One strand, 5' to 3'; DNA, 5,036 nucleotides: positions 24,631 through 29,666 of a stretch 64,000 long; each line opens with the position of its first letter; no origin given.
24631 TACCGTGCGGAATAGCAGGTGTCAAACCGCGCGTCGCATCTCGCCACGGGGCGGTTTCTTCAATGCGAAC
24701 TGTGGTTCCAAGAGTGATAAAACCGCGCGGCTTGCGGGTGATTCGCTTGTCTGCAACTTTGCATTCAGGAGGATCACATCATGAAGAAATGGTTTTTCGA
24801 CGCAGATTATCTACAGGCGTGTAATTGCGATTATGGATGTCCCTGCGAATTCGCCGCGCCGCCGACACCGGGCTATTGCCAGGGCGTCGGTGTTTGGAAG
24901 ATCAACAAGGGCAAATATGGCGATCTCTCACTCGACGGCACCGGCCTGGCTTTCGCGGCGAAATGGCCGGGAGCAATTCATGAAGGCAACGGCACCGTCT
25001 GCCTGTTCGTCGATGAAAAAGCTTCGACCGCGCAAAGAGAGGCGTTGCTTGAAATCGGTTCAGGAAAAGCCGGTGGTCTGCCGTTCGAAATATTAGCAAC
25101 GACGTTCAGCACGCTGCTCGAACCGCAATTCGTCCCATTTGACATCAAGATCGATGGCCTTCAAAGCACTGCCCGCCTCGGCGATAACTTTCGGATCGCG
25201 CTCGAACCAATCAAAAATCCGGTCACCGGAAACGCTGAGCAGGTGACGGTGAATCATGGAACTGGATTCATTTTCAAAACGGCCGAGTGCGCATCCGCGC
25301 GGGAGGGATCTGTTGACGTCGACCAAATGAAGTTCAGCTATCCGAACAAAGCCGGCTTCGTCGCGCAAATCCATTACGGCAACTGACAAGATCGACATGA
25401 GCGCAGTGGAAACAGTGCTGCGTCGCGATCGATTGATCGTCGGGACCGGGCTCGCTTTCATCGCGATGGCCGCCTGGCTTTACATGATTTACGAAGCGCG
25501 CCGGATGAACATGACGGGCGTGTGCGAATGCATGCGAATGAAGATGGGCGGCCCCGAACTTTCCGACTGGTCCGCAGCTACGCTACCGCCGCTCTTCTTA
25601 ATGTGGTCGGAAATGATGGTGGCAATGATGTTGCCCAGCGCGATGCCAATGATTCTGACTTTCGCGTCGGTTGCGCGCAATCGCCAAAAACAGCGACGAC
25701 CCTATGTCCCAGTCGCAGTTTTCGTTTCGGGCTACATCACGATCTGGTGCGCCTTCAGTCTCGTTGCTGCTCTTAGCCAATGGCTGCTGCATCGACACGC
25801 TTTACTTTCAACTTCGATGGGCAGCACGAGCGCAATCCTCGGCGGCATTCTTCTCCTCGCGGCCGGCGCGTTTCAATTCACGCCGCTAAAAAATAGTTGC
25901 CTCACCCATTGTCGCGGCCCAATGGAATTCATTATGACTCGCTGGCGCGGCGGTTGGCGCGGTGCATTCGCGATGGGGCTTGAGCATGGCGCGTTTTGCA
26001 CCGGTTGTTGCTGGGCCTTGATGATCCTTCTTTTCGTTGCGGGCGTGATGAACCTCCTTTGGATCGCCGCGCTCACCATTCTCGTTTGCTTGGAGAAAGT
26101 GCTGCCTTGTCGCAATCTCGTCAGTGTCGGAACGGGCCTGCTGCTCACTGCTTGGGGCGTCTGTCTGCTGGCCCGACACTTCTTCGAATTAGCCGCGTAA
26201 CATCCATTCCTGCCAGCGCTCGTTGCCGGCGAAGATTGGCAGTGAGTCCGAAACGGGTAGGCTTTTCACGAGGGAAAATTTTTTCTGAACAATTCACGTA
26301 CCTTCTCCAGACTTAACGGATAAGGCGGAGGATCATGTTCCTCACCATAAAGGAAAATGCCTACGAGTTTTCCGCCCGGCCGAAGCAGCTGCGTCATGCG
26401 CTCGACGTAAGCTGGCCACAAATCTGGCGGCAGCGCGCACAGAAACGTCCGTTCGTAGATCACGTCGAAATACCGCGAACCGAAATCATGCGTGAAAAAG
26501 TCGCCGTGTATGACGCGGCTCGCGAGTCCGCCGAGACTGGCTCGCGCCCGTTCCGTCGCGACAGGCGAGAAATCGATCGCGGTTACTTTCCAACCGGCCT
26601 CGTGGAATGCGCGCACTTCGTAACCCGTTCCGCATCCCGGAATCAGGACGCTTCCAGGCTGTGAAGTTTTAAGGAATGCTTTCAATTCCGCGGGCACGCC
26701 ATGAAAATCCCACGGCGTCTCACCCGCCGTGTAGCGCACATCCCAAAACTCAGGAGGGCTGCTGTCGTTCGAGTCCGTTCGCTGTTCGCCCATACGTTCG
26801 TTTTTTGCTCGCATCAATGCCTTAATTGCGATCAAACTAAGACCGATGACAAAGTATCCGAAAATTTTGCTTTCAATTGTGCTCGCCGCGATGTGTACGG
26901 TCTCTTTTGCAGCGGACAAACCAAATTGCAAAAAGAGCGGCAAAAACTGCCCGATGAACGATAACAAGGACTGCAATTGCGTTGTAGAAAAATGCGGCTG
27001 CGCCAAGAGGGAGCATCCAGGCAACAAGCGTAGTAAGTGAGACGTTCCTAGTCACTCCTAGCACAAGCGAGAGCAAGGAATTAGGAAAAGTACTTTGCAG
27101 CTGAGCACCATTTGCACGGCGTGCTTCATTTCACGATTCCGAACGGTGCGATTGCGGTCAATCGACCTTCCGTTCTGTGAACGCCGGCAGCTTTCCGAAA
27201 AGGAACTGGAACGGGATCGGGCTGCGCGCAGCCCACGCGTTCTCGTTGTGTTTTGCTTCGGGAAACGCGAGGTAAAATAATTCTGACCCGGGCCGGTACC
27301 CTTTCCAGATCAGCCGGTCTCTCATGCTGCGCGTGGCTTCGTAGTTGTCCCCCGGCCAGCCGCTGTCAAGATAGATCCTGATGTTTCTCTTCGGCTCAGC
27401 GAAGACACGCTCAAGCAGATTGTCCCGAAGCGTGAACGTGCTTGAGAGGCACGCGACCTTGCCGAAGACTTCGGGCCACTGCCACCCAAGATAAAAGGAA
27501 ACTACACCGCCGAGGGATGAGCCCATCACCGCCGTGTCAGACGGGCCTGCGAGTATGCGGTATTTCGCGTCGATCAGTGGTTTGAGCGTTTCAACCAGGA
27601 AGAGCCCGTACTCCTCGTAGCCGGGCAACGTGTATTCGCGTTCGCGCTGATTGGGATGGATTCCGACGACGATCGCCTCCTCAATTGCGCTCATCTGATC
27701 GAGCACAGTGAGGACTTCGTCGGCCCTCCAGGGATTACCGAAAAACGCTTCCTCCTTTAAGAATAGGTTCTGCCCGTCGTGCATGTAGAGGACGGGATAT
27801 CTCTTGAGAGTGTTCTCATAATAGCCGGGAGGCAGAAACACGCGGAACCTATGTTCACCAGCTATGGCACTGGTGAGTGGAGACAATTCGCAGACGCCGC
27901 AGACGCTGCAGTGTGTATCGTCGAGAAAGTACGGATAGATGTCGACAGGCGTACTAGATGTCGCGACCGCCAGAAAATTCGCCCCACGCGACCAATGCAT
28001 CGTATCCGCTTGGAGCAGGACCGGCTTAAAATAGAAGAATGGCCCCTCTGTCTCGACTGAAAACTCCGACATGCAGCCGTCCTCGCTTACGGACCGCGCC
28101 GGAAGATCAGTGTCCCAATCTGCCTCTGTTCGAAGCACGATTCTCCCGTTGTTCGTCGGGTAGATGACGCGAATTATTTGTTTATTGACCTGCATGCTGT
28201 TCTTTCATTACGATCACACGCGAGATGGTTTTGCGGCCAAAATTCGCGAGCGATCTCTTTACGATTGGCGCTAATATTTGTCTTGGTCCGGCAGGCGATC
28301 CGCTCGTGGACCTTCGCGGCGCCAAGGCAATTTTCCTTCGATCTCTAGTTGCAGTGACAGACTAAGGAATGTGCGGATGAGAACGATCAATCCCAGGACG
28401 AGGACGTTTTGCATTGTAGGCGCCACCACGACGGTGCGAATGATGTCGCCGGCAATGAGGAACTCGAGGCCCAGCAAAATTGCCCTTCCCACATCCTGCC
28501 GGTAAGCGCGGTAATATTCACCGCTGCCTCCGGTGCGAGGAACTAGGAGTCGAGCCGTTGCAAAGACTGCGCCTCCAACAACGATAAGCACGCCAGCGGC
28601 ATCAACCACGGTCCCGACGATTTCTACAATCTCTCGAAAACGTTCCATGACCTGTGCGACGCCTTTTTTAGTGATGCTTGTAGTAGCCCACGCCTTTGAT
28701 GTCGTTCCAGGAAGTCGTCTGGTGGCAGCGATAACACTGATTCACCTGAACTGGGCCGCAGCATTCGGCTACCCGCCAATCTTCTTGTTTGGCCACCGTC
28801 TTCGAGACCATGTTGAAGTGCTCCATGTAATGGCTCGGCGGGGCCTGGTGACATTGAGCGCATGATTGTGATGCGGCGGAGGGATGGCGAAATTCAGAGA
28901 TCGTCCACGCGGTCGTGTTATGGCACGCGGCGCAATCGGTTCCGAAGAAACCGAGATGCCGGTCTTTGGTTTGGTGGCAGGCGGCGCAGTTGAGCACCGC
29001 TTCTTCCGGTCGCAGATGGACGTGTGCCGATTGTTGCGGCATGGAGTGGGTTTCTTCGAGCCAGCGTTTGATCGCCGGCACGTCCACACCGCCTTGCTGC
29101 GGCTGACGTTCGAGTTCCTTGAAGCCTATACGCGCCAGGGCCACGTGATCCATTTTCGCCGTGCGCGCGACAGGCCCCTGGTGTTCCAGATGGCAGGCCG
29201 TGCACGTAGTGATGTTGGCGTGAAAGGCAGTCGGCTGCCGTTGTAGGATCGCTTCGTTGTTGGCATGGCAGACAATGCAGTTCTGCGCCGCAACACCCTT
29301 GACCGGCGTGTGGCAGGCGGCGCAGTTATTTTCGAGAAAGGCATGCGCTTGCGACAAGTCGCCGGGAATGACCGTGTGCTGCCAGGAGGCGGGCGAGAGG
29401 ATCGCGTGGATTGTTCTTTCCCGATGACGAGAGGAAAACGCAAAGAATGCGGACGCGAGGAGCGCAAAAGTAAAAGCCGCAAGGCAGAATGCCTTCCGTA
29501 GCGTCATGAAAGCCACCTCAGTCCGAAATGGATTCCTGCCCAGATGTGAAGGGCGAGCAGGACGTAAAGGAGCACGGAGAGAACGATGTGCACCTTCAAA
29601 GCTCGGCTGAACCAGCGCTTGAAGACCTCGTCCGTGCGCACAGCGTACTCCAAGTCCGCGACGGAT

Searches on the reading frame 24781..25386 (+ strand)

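Call 74: search_protein_families(library=pfam, proteins=[window:24781-25386:+], max_evalue=0.0001)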
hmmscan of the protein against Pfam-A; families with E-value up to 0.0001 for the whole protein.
window:24781-25386:+ (201 aa): 1 family
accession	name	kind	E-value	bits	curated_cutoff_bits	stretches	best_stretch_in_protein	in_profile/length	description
PF07040.16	DUF1326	-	1.4e-50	172.3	25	1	13-176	2-162/177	Protein of unknown function (DUF1326)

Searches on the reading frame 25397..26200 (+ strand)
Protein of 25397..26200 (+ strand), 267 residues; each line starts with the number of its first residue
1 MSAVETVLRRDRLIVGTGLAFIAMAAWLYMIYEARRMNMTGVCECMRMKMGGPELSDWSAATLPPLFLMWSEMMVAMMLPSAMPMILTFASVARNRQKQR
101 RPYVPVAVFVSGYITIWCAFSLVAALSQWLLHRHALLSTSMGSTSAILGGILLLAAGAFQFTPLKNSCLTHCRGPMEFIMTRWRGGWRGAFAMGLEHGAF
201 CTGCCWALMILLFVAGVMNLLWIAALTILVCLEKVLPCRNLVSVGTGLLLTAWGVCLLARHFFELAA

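Call 74: search_protein_families(library=pfam, proteins=[window:25397-26200:+], max_evalue=0.0001)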
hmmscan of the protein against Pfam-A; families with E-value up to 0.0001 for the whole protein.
window:25397-26200:+ (267 aa): 1 family
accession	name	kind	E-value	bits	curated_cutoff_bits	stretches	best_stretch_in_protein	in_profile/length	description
PF09948.15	PpoB2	-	7e-66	222.2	28.7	1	67-256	1-187/188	Copper chaperone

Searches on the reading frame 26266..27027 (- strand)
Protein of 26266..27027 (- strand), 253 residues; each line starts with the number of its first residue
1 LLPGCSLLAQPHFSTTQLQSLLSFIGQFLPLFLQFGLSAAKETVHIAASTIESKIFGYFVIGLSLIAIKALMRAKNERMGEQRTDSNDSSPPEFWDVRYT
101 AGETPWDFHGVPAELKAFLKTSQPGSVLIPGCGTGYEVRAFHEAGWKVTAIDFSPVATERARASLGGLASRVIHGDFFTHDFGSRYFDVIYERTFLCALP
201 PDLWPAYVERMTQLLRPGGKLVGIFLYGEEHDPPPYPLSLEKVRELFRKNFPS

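Call 74: search_protein_families(library=pfam, proteins=[window:26266-27027:-], max_evalue=0.0001)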
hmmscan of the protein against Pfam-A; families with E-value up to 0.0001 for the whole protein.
window:26266-27027:- (253 aa): 6 families
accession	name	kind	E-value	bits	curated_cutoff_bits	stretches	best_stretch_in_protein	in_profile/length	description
PF05724.17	TPMT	-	6.7e-32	111.4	26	1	92-251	3-183/218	Thiopurine S-methyltransferase (TPMT)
PF13649.12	Methyltransf_25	-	6.9e-15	56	27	1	127-219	1-97/97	Methyltransferase domain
PF08241.18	Methyltransf_11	-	2.4e-13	51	21.2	1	130-222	3-94/95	Methyltransferase domain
PF08242.18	Methyltransf_12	-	7.1e-12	46.4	30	1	131-221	4-98/98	Methyltransferase domain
PF13489.12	Methyltransf_23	-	8.2e-12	45.6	27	1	116-222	14-115/164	Methyltransferase domain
PF13847.12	Methyltransf_31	-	5.8e-05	23.3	27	1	128-222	8-108/145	Methyltransferase domain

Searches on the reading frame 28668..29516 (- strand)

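Call 73: search_protein_families(library=pfam, proteins=[window:28668-29516:-], max_evalue=0.0001)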
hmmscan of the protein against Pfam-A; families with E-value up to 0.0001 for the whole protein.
window:28668-29516:- (282 aa): 3 families
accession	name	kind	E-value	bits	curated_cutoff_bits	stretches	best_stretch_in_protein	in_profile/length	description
PF09699.15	Paired_CXXCH_1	-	1.3e-05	25.2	20.6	0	104-122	8-26/41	Doubled CXXCH motif (Paired_CXXCH_1)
PF14522.11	Cytochrome_C7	-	3.9e-05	23.8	24.8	0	184-266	5-67/67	Cytochrome c7 and related cytochrome c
PF14537.11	Cytochrom_c3_2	-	6.5e-05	23.8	25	0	58-114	2-69/79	Cytochrome c3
